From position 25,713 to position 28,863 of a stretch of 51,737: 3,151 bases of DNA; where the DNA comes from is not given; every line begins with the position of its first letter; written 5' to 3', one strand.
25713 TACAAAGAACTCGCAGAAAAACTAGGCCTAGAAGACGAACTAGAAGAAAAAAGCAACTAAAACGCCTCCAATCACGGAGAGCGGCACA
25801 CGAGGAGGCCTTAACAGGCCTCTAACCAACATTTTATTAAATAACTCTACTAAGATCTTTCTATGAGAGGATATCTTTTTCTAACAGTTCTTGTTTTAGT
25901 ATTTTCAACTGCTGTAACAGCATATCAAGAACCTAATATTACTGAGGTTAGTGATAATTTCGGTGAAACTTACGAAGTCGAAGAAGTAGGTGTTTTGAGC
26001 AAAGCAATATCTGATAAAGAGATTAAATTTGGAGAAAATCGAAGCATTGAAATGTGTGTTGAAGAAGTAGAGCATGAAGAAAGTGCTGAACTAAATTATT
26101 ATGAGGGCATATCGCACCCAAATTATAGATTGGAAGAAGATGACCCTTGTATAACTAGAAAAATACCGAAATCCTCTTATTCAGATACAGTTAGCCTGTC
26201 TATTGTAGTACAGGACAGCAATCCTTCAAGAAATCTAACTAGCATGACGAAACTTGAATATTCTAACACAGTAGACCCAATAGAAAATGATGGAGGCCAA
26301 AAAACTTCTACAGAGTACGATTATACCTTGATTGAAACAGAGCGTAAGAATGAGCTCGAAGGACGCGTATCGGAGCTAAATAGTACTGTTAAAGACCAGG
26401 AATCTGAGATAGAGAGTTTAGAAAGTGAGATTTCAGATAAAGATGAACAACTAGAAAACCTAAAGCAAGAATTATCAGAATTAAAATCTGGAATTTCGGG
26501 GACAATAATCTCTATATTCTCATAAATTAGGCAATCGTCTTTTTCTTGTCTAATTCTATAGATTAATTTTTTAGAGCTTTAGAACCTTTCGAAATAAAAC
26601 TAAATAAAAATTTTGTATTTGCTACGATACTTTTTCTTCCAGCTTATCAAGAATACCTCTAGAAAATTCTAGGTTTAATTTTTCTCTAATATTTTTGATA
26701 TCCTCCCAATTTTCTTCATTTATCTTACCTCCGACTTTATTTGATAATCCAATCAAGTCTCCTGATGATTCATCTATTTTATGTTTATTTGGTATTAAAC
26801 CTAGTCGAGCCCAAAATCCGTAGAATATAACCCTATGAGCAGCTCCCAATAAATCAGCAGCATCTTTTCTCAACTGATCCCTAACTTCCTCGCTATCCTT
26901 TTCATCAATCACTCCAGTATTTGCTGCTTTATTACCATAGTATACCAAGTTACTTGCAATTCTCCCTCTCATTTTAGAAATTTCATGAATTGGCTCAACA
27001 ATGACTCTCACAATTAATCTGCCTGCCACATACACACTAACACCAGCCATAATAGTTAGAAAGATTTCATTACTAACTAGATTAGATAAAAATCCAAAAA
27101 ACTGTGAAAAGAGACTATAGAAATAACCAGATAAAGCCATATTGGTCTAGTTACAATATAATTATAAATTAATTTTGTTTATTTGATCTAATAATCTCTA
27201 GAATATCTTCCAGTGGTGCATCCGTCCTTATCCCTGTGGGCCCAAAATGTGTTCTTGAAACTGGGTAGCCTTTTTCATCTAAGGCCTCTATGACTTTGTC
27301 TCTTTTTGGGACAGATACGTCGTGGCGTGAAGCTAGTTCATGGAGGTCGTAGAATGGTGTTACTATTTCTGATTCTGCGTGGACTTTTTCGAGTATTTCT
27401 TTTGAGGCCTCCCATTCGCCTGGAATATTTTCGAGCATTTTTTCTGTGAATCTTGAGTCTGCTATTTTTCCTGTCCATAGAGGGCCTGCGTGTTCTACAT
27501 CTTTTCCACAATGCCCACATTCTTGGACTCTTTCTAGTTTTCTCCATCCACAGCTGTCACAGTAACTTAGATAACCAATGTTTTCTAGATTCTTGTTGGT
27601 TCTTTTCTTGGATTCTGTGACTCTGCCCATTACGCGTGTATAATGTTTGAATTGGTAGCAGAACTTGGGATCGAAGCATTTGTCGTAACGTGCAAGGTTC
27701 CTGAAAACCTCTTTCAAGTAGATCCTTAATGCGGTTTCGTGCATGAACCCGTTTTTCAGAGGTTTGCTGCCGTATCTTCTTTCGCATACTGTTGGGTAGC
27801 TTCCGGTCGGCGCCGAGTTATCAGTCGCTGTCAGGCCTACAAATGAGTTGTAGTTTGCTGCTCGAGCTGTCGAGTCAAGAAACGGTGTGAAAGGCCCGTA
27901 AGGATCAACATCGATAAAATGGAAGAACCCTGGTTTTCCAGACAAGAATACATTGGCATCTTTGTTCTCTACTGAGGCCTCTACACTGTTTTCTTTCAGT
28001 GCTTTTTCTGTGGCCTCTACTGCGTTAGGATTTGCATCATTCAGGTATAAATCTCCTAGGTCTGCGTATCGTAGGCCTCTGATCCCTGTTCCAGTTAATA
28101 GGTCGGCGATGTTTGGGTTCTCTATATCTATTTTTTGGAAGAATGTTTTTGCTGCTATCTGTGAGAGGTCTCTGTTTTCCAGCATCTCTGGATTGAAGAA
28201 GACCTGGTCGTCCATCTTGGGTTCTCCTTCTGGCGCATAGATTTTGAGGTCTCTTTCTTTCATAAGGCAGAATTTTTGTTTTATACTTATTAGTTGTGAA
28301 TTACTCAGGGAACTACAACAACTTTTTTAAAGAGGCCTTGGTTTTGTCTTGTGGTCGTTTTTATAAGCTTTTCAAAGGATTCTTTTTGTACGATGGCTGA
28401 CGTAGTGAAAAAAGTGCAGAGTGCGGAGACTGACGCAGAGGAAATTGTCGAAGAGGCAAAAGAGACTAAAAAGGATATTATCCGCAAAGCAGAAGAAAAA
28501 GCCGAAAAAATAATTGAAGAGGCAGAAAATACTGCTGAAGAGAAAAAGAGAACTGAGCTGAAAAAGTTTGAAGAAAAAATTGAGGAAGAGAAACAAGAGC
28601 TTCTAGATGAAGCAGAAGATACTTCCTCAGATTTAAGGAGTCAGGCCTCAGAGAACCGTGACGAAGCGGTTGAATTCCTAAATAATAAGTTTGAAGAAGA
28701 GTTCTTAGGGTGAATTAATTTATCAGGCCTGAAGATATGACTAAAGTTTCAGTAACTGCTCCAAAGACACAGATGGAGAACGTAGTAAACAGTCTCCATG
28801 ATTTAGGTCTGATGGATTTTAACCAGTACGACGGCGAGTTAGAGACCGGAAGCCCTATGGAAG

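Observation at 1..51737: Palindromic hexamer AGGCCT is roughly 15-fold over-represented, independent of reading frame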

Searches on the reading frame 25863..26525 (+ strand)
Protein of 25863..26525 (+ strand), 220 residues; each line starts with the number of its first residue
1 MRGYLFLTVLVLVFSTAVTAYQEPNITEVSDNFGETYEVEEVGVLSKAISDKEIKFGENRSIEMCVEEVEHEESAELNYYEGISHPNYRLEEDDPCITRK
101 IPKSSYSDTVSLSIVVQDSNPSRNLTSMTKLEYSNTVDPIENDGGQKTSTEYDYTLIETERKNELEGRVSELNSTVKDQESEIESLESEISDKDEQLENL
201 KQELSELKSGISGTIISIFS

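Call 38: search_protein_families(library=pfam, proteins=[window:25863-26525:+], max_evalue=0.001)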
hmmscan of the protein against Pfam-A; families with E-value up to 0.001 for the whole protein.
window:25863-26525:+ (220 aa): 3 families
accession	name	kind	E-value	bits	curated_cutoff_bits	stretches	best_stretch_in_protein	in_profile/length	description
PF04859.17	DUF641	-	5.5e-05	23.9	27.6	1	160-209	70-119/127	Plant protein of unknown function (DUF641)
PF09762.14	CCDC93_CC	-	0.00043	19.9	30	1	149-210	106-165/429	CCDC93 coiled-coil domain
PF00261.25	Tropomyosin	-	0.00077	19.4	38.6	0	160-209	20-69/242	Tropomyosin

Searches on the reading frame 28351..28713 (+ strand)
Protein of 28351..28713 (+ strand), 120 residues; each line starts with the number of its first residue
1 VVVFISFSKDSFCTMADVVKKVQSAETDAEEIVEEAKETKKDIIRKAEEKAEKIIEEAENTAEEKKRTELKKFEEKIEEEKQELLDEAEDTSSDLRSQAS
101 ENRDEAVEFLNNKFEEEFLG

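Call 39: search_protein_families(library=pfam, proteins=[window:28351-28713:+], max_evalue=0.001)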
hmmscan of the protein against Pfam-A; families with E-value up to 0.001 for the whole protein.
window:28351-28713:+ (120 aa): 2 families
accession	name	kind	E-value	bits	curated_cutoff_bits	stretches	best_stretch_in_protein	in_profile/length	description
PF12072.13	RNase_Y_N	-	3.1e-05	23.9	32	0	39-100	24-85/201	RNase Y N-terminal region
PF03179.20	V-ATPase_G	-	0.00014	22.8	28.6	1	19-110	6-97/105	Vacuolar (H+)-ATPase G subunit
